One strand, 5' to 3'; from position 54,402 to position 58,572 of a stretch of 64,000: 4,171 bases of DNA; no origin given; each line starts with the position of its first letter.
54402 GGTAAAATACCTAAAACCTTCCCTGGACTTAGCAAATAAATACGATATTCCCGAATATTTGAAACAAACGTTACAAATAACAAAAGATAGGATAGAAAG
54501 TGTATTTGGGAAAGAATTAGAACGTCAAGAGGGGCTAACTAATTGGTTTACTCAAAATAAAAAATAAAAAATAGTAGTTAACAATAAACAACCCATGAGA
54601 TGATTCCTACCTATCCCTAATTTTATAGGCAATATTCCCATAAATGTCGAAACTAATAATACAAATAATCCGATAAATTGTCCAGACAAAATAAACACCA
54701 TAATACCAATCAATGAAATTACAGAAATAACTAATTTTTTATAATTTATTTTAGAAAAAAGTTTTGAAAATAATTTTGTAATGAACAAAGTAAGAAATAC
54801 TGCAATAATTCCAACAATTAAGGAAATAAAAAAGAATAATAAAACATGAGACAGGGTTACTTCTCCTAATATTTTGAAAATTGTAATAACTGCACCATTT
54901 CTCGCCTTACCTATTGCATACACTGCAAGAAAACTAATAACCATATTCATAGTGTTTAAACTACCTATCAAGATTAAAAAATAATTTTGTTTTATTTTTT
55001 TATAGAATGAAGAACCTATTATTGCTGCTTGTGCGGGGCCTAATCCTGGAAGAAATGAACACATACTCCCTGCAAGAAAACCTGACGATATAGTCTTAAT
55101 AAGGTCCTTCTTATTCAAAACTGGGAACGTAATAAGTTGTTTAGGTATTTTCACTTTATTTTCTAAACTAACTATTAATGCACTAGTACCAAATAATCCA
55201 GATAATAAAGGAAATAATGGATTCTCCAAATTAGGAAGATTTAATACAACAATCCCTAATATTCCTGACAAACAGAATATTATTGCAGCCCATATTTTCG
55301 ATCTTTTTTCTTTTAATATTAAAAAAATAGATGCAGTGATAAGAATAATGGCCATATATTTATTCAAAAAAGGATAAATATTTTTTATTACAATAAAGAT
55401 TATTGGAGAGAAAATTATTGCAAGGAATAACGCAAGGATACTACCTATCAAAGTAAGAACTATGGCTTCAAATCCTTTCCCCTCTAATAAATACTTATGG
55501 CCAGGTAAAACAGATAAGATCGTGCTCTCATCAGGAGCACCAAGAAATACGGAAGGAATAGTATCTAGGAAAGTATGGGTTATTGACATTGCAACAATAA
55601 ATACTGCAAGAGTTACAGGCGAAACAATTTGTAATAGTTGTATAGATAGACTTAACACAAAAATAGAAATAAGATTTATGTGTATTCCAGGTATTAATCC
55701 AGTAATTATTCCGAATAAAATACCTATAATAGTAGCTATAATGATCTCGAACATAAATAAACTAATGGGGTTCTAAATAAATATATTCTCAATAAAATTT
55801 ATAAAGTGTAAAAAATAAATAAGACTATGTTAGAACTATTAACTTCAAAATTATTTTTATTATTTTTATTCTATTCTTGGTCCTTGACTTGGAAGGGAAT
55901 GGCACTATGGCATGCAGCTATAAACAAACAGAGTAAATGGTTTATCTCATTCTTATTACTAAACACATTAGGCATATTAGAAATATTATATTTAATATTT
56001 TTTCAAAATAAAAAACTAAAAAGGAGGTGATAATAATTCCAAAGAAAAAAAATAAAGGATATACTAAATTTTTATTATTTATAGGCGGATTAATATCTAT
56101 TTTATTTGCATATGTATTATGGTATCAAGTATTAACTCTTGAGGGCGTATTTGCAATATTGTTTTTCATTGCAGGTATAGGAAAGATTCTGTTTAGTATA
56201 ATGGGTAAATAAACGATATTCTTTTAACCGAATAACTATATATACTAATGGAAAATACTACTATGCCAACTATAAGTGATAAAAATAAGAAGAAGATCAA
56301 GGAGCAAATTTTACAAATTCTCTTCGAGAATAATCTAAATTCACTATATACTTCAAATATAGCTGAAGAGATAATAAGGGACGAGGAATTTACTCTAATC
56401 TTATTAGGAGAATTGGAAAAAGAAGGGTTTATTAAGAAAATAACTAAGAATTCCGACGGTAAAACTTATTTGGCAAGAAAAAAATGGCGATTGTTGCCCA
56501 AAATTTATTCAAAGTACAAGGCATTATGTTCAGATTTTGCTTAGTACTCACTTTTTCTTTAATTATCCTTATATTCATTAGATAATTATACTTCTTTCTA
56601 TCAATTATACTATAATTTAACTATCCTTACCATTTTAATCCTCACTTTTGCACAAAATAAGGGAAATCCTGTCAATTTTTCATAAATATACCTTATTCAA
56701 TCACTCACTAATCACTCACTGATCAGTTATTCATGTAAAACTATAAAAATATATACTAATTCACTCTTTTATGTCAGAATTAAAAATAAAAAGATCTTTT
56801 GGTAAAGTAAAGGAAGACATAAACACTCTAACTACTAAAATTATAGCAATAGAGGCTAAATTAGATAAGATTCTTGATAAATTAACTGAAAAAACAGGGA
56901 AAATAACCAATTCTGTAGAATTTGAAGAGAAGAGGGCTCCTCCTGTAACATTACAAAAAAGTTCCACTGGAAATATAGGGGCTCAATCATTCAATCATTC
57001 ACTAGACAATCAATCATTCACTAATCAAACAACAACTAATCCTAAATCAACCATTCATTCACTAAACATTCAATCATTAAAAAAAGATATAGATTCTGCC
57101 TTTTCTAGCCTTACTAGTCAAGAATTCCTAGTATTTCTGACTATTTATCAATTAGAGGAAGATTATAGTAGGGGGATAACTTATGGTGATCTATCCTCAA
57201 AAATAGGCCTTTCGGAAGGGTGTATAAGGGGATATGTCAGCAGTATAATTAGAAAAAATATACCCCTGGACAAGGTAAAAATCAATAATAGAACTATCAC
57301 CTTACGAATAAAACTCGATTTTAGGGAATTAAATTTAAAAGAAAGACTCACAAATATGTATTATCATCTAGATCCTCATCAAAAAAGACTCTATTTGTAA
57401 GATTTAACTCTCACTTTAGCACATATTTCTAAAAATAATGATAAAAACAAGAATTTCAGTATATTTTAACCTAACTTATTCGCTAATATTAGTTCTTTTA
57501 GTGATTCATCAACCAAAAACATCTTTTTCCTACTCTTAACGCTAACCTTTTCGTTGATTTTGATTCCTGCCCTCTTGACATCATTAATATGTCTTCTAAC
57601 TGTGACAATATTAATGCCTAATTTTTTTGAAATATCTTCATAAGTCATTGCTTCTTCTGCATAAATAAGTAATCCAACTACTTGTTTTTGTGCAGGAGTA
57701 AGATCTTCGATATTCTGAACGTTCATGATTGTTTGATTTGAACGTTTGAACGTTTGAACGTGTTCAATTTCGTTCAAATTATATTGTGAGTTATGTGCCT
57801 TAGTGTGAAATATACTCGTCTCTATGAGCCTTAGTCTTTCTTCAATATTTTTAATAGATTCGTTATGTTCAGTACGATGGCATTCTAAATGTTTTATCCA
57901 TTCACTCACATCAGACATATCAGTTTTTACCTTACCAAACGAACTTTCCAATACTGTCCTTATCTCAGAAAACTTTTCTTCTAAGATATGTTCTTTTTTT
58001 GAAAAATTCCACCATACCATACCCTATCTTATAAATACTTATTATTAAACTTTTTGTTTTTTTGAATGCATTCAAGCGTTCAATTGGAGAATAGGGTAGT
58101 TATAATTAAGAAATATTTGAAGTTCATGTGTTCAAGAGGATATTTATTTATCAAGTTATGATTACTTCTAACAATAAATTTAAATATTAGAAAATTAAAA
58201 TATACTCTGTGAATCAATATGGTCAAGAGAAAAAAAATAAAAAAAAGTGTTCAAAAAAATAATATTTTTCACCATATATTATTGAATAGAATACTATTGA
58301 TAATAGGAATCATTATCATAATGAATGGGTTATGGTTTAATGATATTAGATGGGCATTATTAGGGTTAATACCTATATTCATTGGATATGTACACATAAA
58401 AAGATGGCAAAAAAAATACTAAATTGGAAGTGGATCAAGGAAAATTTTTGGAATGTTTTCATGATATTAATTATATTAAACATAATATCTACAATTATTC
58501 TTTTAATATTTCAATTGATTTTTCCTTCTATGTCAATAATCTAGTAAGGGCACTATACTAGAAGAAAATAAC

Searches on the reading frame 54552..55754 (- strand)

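Call 4: search_protein_families(library=pfam, proteins=[window:54552-55754:-], max_evalue=0.1)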
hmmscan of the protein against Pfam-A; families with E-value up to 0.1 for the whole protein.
window:54552-55754:- (400 aa): 1 family
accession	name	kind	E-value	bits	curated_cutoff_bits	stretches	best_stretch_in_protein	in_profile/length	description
PF01970.21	TctA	-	1.3e-55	189.2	28.9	1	5-387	1-422/423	Tripartite tricarboxylate transporter TctA family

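Call 5: search_protein_families(library=ncbifam, proteins=[window:54552-55754:-], max_evalue=0.1)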
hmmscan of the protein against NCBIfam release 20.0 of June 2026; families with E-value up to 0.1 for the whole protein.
window:54552-55754:- (400 aa): 0 families

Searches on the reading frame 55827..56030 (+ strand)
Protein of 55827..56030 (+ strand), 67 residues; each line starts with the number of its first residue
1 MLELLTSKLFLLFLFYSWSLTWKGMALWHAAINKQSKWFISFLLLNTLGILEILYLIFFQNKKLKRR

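Call 4: search_protein_families(library=pfam, proteins=[window:55827-56030:+], max_evalue=0.1)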
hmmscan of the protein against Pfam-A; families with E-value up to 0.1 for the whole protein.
window:55827-56030:+ (67 aa): 1 family
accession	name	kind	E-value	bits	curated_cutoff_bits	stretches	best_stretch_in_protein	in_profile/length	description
PF18893.5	DUF5652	-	2.9e-22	78.6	23.4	1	6-65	10-69/71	Family of unknown function (DUF5652)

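Call 71: search_protein_families(library=phrogs, proteins=[window:55827-56030:+], max_evalue=0.001)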
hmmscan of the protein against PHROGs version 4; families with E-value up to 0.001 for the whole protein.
window:55827-56030:+ (67 aa): 0 families

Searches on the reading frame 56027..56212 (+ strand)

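Call 4: search_protein_families(library=pfam, proteins=[window:56027-56212:+], max_evalue=0.1)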
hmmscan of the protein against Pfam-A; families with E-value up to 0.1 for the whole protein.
window:56027-56212:+ (61 aa): 1 family
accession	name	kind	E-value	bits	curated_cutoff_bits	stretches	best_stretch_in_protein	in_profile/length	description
PF06168.16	DUF981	-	0.0091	16.4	29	1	6-59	93-147/186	Protein of unknown function (DUF981)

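Call 71: search_protein_families(library=phrogs, proteins=[window:56027-56212:+], max_evalue=0.001)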
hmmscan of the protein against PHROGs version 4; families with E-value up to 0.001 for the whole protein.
window:56027-56212:+ (61 aa): 0 families

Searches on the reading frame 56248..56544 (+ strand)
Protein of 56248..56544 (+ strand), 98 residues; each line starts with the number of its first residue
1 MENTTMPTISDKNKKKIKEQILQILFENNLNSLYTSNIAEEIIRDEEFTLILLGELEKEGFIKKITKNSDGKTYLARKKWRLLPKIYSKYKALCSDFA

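Call 4: search_protein_families(library=pfam, proteins=[window:56248-56544:+], max_evalue=0.1)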
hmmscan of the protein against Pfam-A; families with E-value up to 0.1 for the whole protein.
window:56248-56544:+ (98 aa): 0 families

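Call 5: search_protein_families(library=ncbifam, proteins=[window:56248-56544:+], max_evalue=0.1)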
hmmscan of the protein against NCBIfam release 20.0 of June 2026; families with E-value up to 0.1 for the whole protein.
window:56248-56544:+ (98 aa): 4 families
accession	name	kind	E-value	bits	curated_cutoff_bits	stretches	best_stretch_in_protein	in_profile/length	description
NF051891.1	TransRegFurHelico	equivalog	0.0024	17.8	200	1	14-75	25-90/148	ferric iron uptake transcriptional regulator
TIGR01884.1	cas_HTH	subfamily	0.0032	16.9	60.2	1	18-67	144-191/202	CRISPR-associated CARF protein Csa3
NF053660.1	ORF80_fam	equivalog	0.011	15.6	95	1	17-74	3-58/70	ORF80 family leucine zipper DNA-binding protein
TIGR03864.1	PQQ_ABC_ATP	hypoth_equivalog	0.014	14.9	302.25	1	12-73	166-227/236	ABC transporter, ATP-binding subunit, PQQ-dependent alcohol dehydrogenase system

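Call 71: search_protein_families(library=phrogs, proteins=[window:56248-56544:+], max_evalue=0.001)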
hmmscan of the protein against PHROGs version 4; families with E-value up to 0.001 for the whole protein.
window:56248-56544:+ (98 aa): 0 families

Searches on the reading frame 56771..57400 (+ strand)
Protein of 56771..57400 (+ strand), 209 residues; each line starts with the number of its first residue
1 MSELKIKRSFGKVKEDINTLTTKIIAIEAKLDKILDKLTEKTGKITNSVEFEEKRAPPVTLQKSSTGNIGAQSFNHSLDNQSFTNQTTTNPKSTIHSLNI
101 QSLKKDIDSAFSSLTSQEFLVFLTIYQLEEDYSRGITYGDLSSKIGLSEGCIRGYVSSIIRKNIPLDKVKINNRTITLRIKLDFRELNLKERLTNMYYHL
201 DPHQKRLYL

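Call 4: search_protein_families(library=pfam, proteins=[window:56771-57400:+], max_evalue=0.1)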
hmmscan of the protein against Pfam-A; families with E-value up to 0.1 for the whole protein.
window:56771-57400:+ (209 aa): 1 family
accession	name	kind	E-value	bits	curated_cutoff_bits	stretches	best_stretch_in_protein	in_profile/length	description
PF08279.18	HTH_11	-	0.056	13.8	25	0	127-169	8-49/55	HTH domain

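Call 5: search_protein_families(library=ncbifam, proteins=[window:56771-57400:+], max_evalue=0.1)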
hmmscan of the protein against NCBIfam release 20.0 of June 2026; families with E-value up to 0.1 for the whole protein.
window:56771-57400:+ (209 aa): 3 families
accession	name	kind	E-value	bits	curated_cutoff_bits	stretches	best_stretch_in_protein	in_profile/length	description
TIGR02937.1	sigma70-ECF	superfamily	0.0039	16.8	42.9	1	33-162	63-160/165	sigma-70 family RNA polymerase sigma factor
TIGR02393.1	RpoD_Cterm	equivalog_domain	0.011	15.3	354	1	28-162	99-223/238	RNA polymerase sigma factor RpoD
TIGR00673.1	cynS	equivalog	0.083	12.9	113.3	0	123-161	9-43/150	cyanase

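Call 71: search_protein_families(library=phrogs, proteins=[window:56771-57400:+], max_evalue=0.001)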
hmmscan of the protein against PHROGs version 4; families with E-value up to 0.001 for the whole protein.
window:56771-57400:+ (209 aa): 0 families

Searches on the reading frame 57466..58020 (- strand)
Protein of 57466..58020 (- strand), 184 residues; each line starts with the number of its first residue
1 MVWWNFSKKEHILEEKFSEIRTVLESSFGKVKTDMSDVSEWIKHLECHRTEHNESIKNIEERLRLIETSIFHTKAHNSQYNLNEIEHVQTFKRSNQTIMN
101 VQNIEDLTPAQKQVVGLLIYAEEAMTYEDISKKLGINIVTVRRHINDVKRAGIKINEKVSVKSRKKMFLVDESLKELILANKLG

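Call 4: search_protein_families(library=pfam, proteins=[window:57466-58020:-], max_evalue=0.1)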
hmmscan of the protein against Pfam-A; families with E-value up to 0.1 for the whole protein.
window:57466-58020:- (184 aa): 16 families
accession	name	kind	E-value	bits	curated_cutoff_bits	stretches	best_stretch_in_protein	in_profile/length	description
PF08279.18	HTH_11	-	2.8e-06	27.5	25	1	111-156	2-47/55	HTH domain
PF04545.22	Sigma70_r4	-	1.1e-05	25.3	24.1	1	105-146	3-42/50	Sigma-70, region 4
PF08281.18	Sigma70_r4_2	-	3.1e-05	24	25.7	1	105-146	9-48/54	Sigma-70, region 4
PF13730.12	HTH_36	-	0.0021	18.3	25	1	124-153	22-54/55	Helix-turn-helix domain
PF13412.12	HTH_24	-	0.0022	17.9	21.9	1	119-153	12-46/48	Winged helix-turn-helix DNA-binding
PF13384.12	HTH_23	-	0.0029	17.8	24.6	1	120-152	14-45/50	Homeodomain-like domain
PF25356.1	PH_trem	-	0.016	15.5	24.6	1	38-99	30-90/131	Trematode PH-like domain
PF08280.17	HTH_Mga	-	0.017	15.6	23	1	117-151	13-46/59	M protein trans-acting positive regulator (MGA) HTH domain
PF09769.14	ApoO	-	0.018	15.4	31.4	1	9-62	12-65/131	Apolipoprotein O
PF14493.12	HTH_40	-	0.021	15.5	27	1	122-166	10-56/89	Helix-turn-helix domain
PF13545.12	HTH_Crp_2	-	0.024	15.1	27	1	124-165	22-65/70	Crp-like helix-turn-helix domain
PF09177.16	STX6_10_61_N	-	0.036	15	29.4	1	11-68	35-90/99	Syntaxin 6/10/61, N-terminal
PF21476.4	PF0610-like_N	-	0.04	14.6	33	0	116-150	8-40/50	PF0610-like, N-terminal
PF22813.1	TcaA_2nd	-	0.046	14.5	26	0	11-75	11-75/103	TcaA protein second domain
PF13551.12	HTH_29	-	0.049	14.2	28.1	1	116-154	4-42/64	Winged helix-turn helix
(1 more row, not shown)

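Call 5: search_protein_families(library=ncbifam, proteins=[window:57466-58020:-], max_evalue=0.1)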
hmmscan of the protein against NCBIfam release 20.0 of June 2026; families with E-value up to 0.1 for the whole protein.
window:57466-58020:- (184 aa): 25 families
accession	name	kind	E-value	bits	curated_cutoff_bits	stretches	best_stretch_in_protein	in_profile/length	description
TIGR02937.1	sigma70-ECF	superfamily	8.5e-06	25.5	42.9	1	10-147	26-156/165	sigma-70 family RNA polymerase sigma factor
NF007228.0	PRK09646.1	subfamily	8.4e-05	22.3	226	1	92-147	128-181/194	ECF RNA polymerase sigma factor SigK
NF053606.1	Sta1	subfamily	0.00025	21.1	80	1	102-163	13-73/100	Sta1 family transcriptional regulator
TIGR02985.1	Sig70_bacteroi1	subfamily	0.00028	21.1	126.4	1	49-146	67-152/162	RNA polymerase sigma-70 factor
NF005385.0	PRK06930.1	subfamily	0.0006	19.6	136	1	61-161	69-164/170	positive control sigma-like factor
NF009172.0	PRK12519.1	subfamily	0.00079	19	222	1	61-144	101-177/194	RNA polymerase sigma factor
NF007229.0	PRK09647.1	equivalog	0.0041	16.5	265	1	90-149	138-195/220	RNA polymerase sigma factor SigE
NF004910.0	PRK06266.1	equivalog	0.0083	15.3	180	1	81-144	4-63/185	transcription initiation factor E subunit alpha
NF007720.0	PRK10411.1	equivalog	0.0085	15.4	259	1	111-155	6-49/243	L-fucose operon activator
NF009180.0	PRK12528.1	subfamily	0.0087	16.1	184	1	96-147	106-156/165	RNA polymerase sigma factor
NF009174.0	PRK12522.1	equivalog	0.01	15.8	217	1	26-151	43-162/175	RNA polymerase sigma factor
NF009198.0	PRK12546.1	equivalog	0.01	15.6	270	1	103-179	110-181/188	RNA polymerase sigma factor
NF005644.0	PRK07408.1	subfamily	0.011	15.3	261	1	12-146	112-243/258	RNA polymerase sigma factor SigF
NF047730.1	tRNAMtaseTrm5b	equivalog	0.012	14.7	600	1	83-162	53-133/330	tRNA (guanine(37)-N1)-methyltransferase Trm5b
NF041413.1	ArsR_Rv2640c_fam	equivalog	0.013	15.9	155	1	109-162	42-96/118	Rv2640c family ArsR-like transcriptional regulator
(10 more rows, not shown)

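Call 71: search_protein_families(library=phrogs, proteins=[window:57466-58020:-], max_evalue=0.001)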
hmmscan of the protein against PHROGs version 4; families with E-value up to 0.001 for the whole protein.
window:57466-58020:- (184 aa): 3 families
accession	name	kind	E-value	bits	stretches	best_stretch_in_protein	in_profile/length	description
phrog_1740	-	transcription regulation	3.4e-05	23.5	1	52-165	116-225/567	RNA polymerase sigma factor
phrog_4151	-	DNA, RNA and nucleotide metabolism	0.00026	21.9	1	111-162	8-58/154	DNA binding protein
phrog_3288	-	transcription regulation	0.0003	20.7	1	71-168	319-414/531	transcriptional regulator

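Call 73: find_homologous_proteins(query=window:57466-58020:-, max_evalue=0.00001)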
Query window:57466-58020:- (184 aa): 7 proteins with E <= 0.00001 among 82 candidates.
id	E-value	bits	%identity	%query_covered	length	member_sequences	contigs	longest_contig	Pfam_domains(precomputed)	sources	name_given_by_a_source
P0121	4.7e-112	390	100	100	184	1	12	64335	PF08279.19,PF04545.23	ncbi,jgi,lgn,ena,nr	ncbi:HTH domain-containing protein [archaeon]|jgi:DNA-binding CsgD family transcriptional regulator|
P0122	5.2e-90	318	83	98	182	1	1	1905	PF08279.19,PF04545.23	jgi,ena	-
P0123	3.8e-87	309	81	99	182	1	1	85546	PF08279.19,PF04545.23,PF08281.19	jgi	jgi:DNA-binding CsgD family transcriptional regulator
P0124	6.7e-56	207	57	99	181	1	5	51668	PF08279.19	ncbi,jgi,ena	-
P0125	4.1e-54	201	54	97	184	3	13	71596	PF08279.19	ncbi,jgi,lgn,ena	-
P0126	6.1e-52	194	54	96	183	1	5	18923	PF08279.19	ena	-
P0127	1.5e-25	108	37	99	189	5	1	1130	PF08279.19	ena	-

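Call 88: predict_structure(alignment_id=A3)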
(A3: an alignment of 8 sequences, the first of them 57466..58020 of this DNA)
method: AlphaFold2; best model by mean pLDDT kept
length: 184 residues; sequences in the alignment: 8
mean_pLDDT: 73.6   pTM: 0.40
mean pLDDT of the five models: 73.6, 73.6, 71.1, 68.5, 67.7
residues with pLDDT >= 90: 9; 70-90: 117; 50-70: 30; < 50: 28
segments of 3 or more residues with pLDDT < 50: 76-101
pLDDT, mean of each block of 10 residues (from residue 1): 58 77 83 88 90 89 80 49 38 41 69 84 86 88 87 79 80 68 48
secondary structure, 60 per line:
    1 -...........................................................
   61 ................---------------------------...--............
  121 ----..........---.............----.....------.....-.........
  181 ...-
elements in order: H2-76 H109-120 H127-134 H138-150 E155-159 E166-170 H172-183

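Call 90: fold_search(model_id=the predicted structure, library=pdb)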
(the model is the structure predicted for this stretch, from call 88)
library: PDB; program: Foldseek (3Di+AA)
matches with E <= 10: 1634; with E <= 0.001: 4
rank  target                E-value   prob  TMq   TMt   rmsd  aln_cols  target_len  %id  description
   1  5ffx_A                3.9e-04  1.00  0.37  0.48   2.2        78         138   27  S. aureus MepR G34K Mutant (released 2016-12-21)
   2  4lll_M                5.4e-04  1.00  0.37  0.53   2.2        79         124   25  Crystal structure of S. aureus MepR-DNA complex (released 2014-05-14)
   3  3eco_A                7.4e-04  1.00  0.36  0.48   2.2        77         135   26  Crystal structure of MepR, a transcription regulator of the Staphylococcus aureus multidrug efflux pump MepA (released 2009-02-10)
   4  4ld5_A                7.4e-04  1.00  0.35  0.45   2.7        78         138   24  Crystal structure of MepR Q18P mutant from multidrug resistant S. aureus clinical isolate (released 2013-09-11)
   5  4l9t_A                1.8e-03  1.00  0.37  0.47   2.2        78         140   26  Crystal structure of MepR F27L mutant from multidrug resistant S. aureus clinical isolate (released 2013-09-11)
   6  2fe3_B                2.2e-03  1.00  0.31  0.40   1.9        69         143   19  The crystal structure of bacillus subtilis PerR-Zn reveals a novel Zn(Cys)4 Structural redox switch (released 2006-12-19)
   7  1u2w_B                2.2e-03  1.00  0.33  0.52   2.8        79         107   18  Crystal Structure of the Staphylococcus aureus pI258 CadC (released 2005-07-12)
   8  4l9n_B                2.3e-03  1.00  0.36  0.47   2.5        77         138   25  Crystal structure of MepR A103V mutant from multidrug resistant S. aureus clinical isolate (released 2013-09-11)
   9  6cmv_C                2.5e-03  1.00  0.32  0.50   7.2        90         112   17  Crystal structure of Archaeal Biofilm Regulator (AbfR2) from Sulfolobus acidocaldarius (released 2018-11-14)
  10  4l9j_B                2.6e-03  1.00  0.37  0.48   2.1        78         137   26  Crystal structure of S. aureus MepR in DNA-binding conformation (released 2013-09-11)
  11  4lln_D                2.6e-03  1.00  0.36  0.47   2.4        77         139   25  Crystal structure of S. aureus MepR-DNA complex (released 2014-05-14)
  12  3bpx_B                2.8e-03  1.00  0.33  0.43   2.7        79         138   24  Crystal Structure of MarR (released 2008-05-20)
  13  4l9t_B                3.0e-03  1.00  0.37  0.48   2.2        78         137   26  Crystal structure of MepR F27L mutant from multidrug resistant S. aureus clinical isolate (released 2013-09-11)
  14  5ffx_D                3.2e-03  1.00  0.37  0.48   2.2        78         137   27  S. aureus MepR G34K Mutant (released 2016-12-21)
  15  4lln_I                3.2e-03  1.00  0.34  0.45   6.7        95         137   22  Crystal structure of S. aureus MepR-DNA complex (released 2014-05-14)
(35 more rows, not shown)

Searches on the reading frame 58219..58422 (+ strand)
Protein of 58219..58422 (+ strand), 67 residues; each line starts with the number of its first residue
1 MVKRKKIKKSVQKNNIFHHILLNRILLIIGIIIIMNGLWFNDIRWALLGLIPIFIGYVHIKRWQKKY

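Call 5: search_protein_families(library=ncbifam, proteins=[window:58219-58422:+], max_evalue=0.1)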
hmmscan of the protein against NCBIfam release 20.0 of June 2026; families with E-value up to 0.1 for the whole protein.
window:58219-58422:+ (67 aa): 4 families
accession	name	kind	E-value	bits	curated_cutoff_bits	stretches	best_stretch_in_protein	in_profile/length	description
NF046054.1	memb_MPN527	equivalog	0.0052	16.9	80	1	6-66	104-164/211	MPN527 family putative ECF transporter permease subunit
TIGR00779.1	cad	subfamily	0.016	15.1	181.65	1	8-57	19-70/193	CadD family cadmium resistance transporter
NF040944.1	MYPE2350_fam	equivalog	0.046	14.2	50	1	6-34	81-109/128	MYPE2350 family membrane protein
NF058603.1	SCO2097_fam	equivalog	0.049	14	110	1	7-59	29-81/129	SCO2097 family morphological protein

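Call 59: search_protein_families(library=pfam, proteins=[window:58219-58422:+], max_evalue=0.01)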
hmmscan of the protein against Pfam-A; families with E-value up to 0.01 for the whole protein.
window:58219-58422:+ (67 aa): 1 family
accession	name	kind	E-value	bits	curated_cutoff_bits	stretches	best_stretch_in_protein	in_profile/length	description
PF19845.4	DUF6320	-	0.0076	16.5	29.9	1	7-61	4-58/186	Family of unknown function (DUF6320)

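Call 71: search_protein_families(library=phrogs, proteins=[window:58219-58422:+], max_evalue=0.001)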
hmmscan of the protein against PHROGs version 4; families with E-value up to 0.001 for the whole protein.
window:58219-58422:+ (67 aa): 0 families
